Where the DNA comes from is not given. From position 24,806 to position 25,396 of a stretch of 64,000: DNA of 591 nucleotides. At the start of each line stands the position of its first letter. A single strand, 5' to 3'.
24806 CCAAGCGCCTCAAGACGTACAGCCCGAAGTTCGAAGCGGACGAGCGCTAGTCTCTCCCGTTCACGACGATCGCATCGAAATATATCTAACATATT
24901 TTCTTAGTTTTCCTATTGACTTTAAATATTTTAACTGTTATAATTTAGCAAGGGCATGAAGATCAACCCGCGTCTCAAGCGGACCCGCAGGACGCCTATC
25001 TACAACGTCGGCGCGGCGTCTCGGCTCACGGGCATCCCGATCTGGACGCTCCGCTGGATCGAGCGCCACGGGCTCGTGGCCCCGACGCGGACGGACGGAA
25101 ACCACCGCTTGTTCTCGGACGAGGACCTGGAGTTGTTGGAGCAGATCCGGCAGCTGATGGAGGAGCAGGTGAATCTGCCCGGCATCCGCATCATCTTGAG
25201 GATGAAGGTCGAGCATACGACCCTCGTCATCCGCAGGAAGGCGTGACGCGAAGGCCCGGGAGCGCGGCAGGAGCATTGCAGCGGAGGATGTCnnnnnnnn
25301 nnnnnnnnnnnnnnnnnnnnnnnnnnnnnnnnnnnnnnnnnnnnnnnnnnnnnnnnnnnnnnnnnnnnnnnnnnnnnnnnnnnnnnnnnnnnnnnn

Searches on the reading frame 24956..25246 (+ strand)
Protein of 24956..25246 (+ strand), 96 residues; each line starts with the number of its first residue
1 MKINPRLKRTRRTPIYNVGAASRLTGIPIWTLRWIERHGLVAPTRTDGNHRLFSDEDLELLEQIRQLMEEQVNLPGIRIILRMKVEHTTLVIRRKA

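Call 59: search_protein_families(library=pfam, proteins=[window:24956-25246:+], max_evalue=0.001)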
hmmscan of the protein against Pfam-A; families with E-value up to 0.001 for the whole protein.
window:24956-25246:+ (96 aa): 3 families
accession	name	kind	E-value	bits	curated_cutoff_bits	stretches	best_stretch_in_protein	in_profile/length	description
PF13411.12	MerR_1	-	7.6e-17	61.6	21.6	1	16-83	1-68/69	MerR HTH family regulatory protein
PF00376.29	MerR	-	2e-08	34.4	28.2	1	18-53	2-38/38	MerR family regulatory protein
PF13591.12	MerR_2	-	9.9e-06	25.7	29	1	24-83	9-68/84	MerR HTH family regulatory protein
